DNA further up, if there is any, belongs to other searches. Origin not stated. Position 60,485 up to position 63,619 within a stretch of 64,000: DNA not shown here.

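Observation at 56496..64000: Array of five tandem, overlapping, signal-peptide amidohydrolase-superfamily genes with only one intact catalytic HxH site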

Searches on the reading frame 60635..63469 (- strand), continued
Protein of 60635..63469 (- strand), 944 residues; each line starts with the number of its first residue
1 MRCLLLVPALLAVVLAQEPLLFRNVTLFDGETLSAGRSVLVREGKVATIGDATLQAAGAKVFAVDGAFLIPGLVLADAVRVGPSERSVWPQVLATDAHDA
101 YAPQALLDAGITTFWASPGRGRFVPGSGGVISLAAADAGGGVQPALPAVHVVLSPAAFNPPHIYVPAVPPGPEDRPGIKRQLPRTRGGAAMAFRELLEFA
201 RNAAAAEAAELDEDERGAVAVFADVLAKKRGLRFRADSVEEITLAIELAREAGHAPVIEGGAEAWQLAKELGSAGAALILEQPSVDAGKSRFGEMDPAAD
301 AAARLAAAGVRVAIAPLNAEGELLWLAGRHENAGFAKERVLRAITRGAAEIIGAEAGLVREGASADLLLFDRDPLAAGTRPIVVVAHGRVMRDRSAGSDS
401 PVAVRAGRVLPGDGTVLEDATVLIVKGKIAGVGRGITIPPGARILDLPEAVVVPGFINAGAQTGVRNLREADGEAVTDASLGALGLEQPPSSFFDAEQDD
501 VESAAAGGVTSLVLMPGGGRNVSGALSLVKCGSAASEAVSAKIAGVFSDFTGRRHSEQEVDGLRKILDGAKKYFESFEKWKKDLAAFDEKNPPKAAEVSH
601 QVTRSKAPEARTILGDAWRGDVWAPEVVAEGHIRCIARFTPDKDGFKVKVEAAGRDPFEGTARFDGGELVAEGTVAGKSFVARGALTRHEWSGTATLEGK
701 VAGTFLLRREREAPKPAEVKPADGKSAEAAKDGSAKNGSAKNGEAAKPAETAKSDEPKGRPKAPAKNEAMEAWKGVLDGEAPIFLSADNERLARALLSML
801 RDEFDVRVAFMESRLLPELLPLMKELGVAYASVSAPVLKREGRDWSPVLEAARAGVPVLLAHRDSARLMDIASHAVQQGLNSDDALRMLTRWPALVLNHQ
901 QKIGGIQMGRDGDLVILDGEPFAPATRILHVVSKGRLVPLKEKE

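Call 24: find_related_loci(query=A1, collection=genome_contigs, flank=10000)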
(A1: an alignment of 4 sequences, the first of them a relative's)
Query A1 (405 aa) in genome_contigs; peptide patterns used: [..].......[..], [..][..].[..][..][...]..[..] (x = any residue, [..] = any of these).
71 stretches matched a pattern; 17 encode a relative of the query (tblastn E <= 1e-3); 17 distinct loci.
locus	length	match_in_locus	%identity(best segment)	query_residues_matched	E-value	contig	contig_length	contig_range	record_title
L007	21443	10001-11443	69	7-405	0e+0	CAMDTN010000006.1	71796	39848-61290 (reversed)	MAG: Singulisphaera sp. GP187 isolate TH-11nov19-101 genome assembly, contig: TH-11nov19-C642, whole genome shotgun sequ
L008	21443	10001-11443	69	2-405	0e+0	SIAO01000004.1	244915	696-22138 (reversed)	MAG: Planctomycetota bacterium isolate Baikal-deep-G176 BACOMB-C42, whole genome shotgun sequence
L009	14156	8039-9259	51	5-405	6e-130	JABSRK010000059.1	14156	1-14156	MAG: Planctomycetota bacterium isolate DT_84 DT-Planctomycetota-1_scaffold_59, whole genome shotgun sequence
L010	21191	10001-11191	49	12-404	4e-125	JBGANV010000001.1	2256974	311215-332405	MAG: Planctomycetota bacterium isolate MAG_MBR_H10.41 MBRH10-41_opera_contig_1, whole genome shotgun sequence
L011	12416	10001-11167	50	20-404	6e-113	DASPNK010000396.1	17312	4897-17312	MAG TPA_asm: Planctomycetota bacterium isolate SMAG_U12119 k141_294642, whole genome shotgun sequence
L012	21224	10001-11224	38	2-401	2e-93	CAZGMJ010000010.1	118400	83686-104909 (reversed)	MAG TPA_asm: uncultured Pirellulales bacterium isolate binchicken_co17_417 genome assembly, contig: NODE_428_length_1184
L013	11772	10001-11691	38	4-401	1e-84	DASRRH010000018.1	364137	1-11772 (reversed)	MAG TPA_asm: Planctomycetota bacterium isolate SMAG_U4581 k141_1898755, whole genome shotgun sequence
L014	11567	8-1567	36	19-401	5e-78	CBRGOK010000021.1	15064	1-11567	MAG TPA_asm: uncultured bacterium isolate SRR11839388_metabat2_24 genome assembly, contig: ERZ27397410.4823, whole genom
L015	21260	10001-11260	38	19-401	1e-80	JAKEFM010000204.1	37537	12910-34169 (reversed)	MAG: Planctomycetota bacterium isolate PMV_2_maxbin.002 PMV_2_maxbin.002.k101_1633229, whole genome shotgun sequence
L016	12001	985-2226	37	22-401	1e-71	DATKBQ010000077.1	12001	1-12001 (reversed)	MAG TPA_asm: Planctomycetota bacterium isolate SMAG_U14424 k141_2378640, whole genome shotgun sequence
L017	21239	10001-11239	35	22-401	2e-66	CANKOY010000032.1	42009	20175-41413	MAG: Planctomycetota bacterium isolate TH-Jun18-114 genome assembly, contig: TH-Jun18-C1666, whole genome shotgun sequen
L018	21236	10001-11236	34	22-400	4e-66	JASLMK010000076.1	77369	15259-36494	MAG: Planctomycetota bacterium isolate Arabian10_MAG_46 c_000000832418, whole genome shotgun sequence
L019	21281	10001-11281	32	7-400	2e-64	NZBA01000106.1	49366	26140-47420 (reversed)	MAG: Planctomycetota bacterium isolate ARS15 MHASMcontig_441376, whole genome shotgun sequence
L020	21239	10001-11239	34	22-401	4e-64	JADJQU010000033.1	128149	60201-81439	MAG: Planctomycetota bacterium isolate Fred_18-Q3-R57-64_MAXAC.309 tig01547287-10-1305970, whole genome shotgun sequence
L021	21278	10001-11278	32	6-396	3e-58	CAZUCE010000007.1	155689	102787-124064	MAG TPA_asm: uncultured Planctomycetaceae bacterium isolate SRP114822_co2_97 genome assembly, contig: NODE_33_length_155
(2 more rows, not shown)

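Call 38: predict_structure(alignment_id=A2)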
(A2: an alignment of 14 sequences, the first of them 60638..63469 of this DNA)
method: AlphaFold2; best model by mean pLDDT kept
length: 944 residues; sequences in the alignment: 14
mean_pLDDT: 76.8   pTM: 0.48
mean pLDDT of the five models: 76.8, 75.8, 74.7, 74.1, 73.5
residues with pLDDT >= 90: 259; 70-90: 434; 50-70: 116; < 50: 135
segments of 3 or more residues with pLDDT < 50: 1-16, 81-86, 162-171, 173-181, 287-295, 468-470, 472-479, 594-612, 628-630, 712-755, 942-944
pLDDT, mean of each block of 10 residues (from residue 1): 44 58 93 93 91 83 84 83 51 66 73 81 75 65 78 75 40 43 74 88 77 77 89 91 95 92 92 94 60 54 92 87 87 89 94 88 92 79 88 64 89 86 88 70 75 95 67 49 74 84 91 77 81 75 90 80 88 87 85 43 29 65 61 78 79 75 81 81 80 83 80 34 30 28 31 51 81 87 91 93 93 89 93 68 81 92 88 88 92 93 89 92 86 81 37
secondary structure, 60 per line:
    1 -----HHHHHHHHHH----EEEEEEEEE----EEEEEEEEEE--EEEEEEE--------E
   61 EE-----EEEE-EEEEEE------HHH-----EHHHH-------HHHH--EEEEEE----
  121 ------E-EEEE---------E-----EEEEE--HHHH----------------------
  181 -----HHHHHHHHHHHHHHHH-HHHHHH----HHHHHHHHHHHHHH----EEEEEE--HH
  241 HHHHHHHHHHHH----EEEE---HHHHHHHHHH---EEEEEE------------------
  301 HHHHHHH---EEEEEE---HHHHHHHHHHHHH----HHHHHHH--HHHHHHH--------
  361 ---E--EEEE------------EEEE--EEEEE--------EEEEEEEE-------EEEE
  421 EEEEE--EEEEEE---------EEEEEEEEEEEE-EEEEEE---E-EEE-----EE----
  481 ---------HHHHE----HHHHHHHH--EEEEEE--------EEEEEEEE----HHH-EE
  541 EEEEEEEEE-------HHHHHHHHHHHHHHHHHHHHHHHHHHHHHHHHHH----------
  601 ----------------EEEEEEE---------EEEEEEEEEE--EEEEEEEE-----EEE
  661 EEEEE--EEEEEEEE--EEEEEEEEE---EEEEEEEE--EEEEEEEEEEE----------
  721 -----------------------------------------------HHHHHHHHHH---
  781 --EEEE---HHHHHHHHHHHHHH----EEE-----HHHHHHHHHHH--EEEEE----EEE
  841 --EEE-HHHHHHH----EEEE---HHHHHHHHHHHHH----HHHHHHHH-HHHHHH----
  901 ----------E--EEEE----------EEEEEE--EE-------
elements in order (helices of 4 or more, strands of 3 or more residues): H6-15 E20-28 E33-42 E45-51 E60-62 E68-71 E73-78 H94-97 H105-108 E111-116 E129-132 E148-152 H155-158 H186-201 H203-208 H213-226 E231-236 H239-252 E257-260 H264-273 E277-282 H301-307 E311-316 H320-332 H337-343 H346-352 E367-370 E383-386 E389-393 E402-409 E417-425 E428-433 E443-454 E456-461 E467-469 H490-493 H499-506 E509-514 E523-530 E539-549 H557-590 E617-623 E633-642 E645-652 E658-665 E668-675 E678-686 E690-697 E700-710 H768-777 E783-786 H790-803 E808-810 H816-826 E829-833 E838-840 E843-845 H847-853 E858-861 H865-877 H882-889 H891-896 E914-917 E928-933

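Call 42: fold_search(model_id=the predicted structure, library=pdb)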
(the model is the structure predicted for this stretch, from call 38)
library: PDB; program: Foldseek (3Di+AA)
matches with E <= 10: 1266; with E <= 0.001: 289
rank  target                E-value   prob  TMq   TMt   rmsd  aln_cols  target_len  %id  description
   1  3ooq_F                8.4e-22  1.00  0.34  0.79   5.2       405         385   24  CRYSTAL STRUCTURE OF amidohydrolase from Thermotoga maritima MSB8 (released 2010-09-15)
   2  3ooq_A                2.2e-21  1.00  0.33  0.78   5.5       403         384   24  CRYSTAL STRUCTURE OF amidohydrolase from Thermotoga maritima MSB8 (released 2010-09-15)
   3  3ooq_B                6.0e-21  1.00  0.33  0.78   5.0       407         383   24  CRYSTAL STRUCTURE OF amidohydrolase from Thermotoga maritima MSB8 (released 2010-09-15)
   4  3mkv_A                7.4e-11  1.00  0.26  0.54   9.6       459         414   18  Crystal structure of amidohydrolase eaj56179 (released 2010-04-28)
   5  3mkv_B                1.5e-10  1.00  0.24  0.51   9.4       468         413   17  Crystal structure of amidohydrolase eaj56179 (released 2010-04-28)
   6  3mtw                  1.6e-10  1.00  0.23  0.51  15.3       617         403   12  Crystal structure of L-Lysine, L-Arginine carboxypeptidase Cc2672 from Caulobacter Crescentus CB15 complexed with N-meth (released 2010-07-28)
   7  3n2c_A                2.5e-10  1.00  0.25  0.53   9.5       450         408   18  Crystal structure of prolidase eah89906 complexed with n-methylphosphonate-l-proline (released 2010-06-02)
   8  3feq_A                8.6e-10  1.00  0.25  0.53   8.9       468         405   18  Crystal structure of uncharacterized protein eah89906 (released 2008-12-16)
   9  3feq_C                1.7e-09  1.00  0.25  0.53   9.2       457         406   18  Crystal structure of uncharacterized protein eah89906 (released 2008-12-16)
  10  2qs8_A                1.7e-09  1.00  0.23  0.47  18.3       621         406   11  Crystal structure of a Xaa-Pro dipeptidase with bound methionine in the active site (released 2007-08-21)
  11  5hmd_A                2.8e-09  1.00  0.21  0.39  17.6       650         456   14  Crystal structure of triazine hydrolase variant (Y215H/E241Q) (released 2016-11-02)
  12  5hme_B                2.9e-09  1.00  0.22  0.40  16.6       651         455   14  Crystal structure of Triazine Hydrolase variant (P214T/Y215H) (released 2016-11-02)
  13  3feq_O                3.3e-09  1.00  0.25  0.53   8.9       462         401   18  Crystal structure of uncharacterized protein eah89906 (released 2008-12-16)
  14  9kov_E                3.6e-09  1.00  0.22  0.49  19.1       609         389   11  Crystal structure of an amidohydrolase mutant from Thermonema (released 2025-11-26)
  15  5hme_A                3.6e-09  1.00  0.22  0.41  17.7       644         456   15  Crystal structure of Triazine Hydrolase variant (P214T/Y215H) (released 2016-11-02)
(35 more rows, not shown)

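Call 45: search_protein_families(library=pfam, proteins=[L017:4991-5506:-, L017:4094-4969:+, L017:2502-4097:+, L017:1593-2300:+, L021:4936-5433:-, L021:3240-4136:-, L021:4133-4846:-, L015:3415-3978:+, L001:3532-4332:-, L001:5030-6295:+], max_evalue=0.01)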
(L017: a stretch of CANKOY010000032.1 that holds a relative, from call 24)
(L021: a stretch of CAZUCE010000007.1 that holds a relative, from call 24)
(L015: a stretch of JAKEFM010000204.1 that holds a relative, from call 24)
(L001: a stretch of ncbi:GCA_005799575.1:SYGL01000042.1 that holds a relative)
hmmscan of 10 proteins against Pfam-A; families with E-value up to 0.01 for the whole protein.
L017:4991-5506:- (171 aa): 0 families

L017:4094-4969:+ (291 aa): 1 family
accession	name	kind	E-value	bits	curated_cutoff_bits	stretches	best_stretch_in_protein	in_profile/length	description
PF01791.15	DeoC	-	2.9e-17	63.5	23.8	1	75-275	5-217/229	DeoC/LacD family aldolase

L017:2502-4097:+ (531 aa): 1 family
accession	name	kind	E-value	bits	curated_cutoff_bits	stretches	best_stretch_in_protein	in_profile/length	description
PF02502.23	LacAB_rpiB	-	1e-44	152.3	24.7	1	381-517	1-138/138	Ribose/Galactose Isomerase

L017:1593-2300:+ (235 aa): 0 families

L021:4936-5433:- (165 aa): 0 families

L021:3240-4136:- (298 aa): 1 family
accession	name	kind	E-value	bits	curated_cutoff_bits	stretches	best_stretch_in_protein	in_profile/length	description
PF01791.15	DeoC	-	7.4e-18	65.4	23.8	1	81-293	5-223/229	DeoC/LacD family aldolase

L021:4133-4846:- (237 aa): 1 family
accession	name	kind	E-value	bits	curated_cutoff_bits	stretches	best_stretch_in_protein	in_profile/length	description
PF02502.23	LacAB_rpiB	-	4.8e-38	130.7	24.7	1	93-230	1-138/138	Ribose/Galactose Isomerase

L015:3415-3978:+ (187 aa): 6 families
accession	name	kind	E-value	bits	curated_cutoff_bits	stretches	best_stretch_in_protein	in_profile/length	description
PF08281.18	Sigma70_r4_2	-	1.3e-12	47.6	25.7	1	117-170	1-54/54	Sigma-70, region 4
PF04542.20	Sigma70_r2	-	2.1e-07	31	24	1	25-90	2-70/71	Sigma-70 region 2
PF04545.22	Sigma70_r4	-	3.1e-06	27.1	24.1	1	123-171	1-49/50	Sigma-70, region 4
PF13556.12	HTH_30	-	2.1e-05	24.6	27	1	139-178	9-48/59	PucR C-terminal helix-turn-helix domain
PF12840.13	HTH_20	-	0.00081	19.8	27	1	131-163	5-39/51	Helix-turn-helix domain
PF13384.12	HTH_23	-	0.0033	17.7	24.6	1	129-160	4-35/50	Homeodomain-like domain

L001:3532-4332:- (266 aa): 0 families

L001:5030-6295:+ (421 aa): 1 family
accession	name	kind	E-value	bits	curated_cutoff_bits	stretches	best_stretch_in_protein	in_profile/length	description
PF01979.26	Amidohydro_1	-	0.00029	20.6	25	1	299-394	220-317/345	Amidohydrolase family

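Call 53: find_encoding_contigs(protein=P0001, flank=10000, max_places=1)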
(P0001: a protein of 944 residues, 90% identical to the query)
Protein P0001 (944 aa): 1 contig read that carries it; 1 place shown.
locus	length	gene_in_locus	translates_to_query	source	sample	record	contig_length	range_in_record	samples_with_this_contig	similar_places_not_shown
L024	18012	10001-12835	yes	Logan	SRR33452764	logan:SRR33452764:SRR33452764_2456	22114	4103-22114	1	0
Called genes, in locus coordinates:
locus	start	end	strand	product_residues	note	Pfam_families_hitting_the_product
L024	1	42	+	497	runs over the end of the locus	PF02310:B12-binding, PF04055:Radical_SAM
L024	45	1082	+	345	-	PF04055:Radical_SAM, PF13186:SPASM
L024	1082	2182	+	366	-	PF04055:Radical_SAM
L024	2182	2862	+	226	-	PF00132:Hexapep, PF14602:Hexapep_2 (weak)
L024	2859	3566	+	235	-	PF13489:Methyltransf_23, PF07021:MetW, PF13649:Methyltransf_25, PF08241:Methyltransf_11, PF08242:Methyltransf_12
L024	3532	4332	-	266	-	-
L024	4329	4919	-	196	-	PF04542:Sigma70_r2, PF22029:PhyR_sigma2 (faint), PF08281:Sigma70_r4_2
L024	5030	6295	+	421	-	-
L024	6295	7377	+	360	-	PF01979:Amidohydro_1, PF07969:Amidohydro_3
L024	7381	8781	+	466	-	PF01979:Amidohydro_1, PF07969:Amidohydro_3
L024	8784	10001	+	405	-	PF01979:Amidohydro_1, PF07969:Amidohydro_3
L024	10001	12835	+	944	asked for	PF01979:Amidohydro_1 (weak), PF07969:Amidohydro_3 (weak), PF01979:Amidohydro_1 (weak), PF07969:Amidohydro_3 (weak)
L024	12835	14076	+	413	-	PF01979:Amidohydro_1, PF07969:Amidohydro_3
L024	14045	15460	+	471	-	PF01979:Amidohydro_1, PF07969:Amidohydro_3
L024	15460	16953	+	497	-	PF07969:Amidohydro_3, PF01979:Amidohydro_1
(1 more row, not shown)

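Call 70: find_encoding_contigs(protein=P0011, flank=10000, max_places=1)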
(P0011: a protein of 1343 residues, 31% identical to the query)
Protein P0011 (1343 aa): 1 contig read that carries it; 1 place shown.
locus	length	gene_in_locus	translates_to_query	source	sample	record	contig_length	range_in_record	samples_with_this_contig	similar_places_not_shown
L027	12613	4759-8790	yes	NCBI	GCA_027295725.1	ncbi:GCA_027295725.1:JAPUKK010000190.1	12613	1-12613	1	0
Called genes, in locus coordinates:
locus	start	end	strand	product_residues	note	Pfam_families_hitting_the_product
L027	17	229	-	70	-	-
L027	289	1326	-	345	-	PF07719:TPR_2 (faint), PF00515:TPR_1 (faint), PF13181:TPR_8 (faint)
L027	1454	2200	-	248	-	PF04256:DUF434, PF18481:DUF5616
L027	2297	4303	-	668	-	PF00456:Transketolase_N, PF02779:Transket_pyr, PF22613:Transketolase_C_1, PF02780:Transketolase_C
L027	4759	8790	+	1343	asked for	PF01979:Amidohydro_1, PF07969:Amidohydro_3 (weak), PF01979:Amidohydro_1, PF07969:Amidohydro_3, PF01979:Amidohydro_1, PF07969:Amidohydro_3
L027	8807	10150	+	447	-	PF01979:Amidohydro_1, PF07969:Amidohydro_3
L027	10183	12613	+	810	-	PF01979:Amidohydro_1, PF07969:Amidohydro_3 (weak)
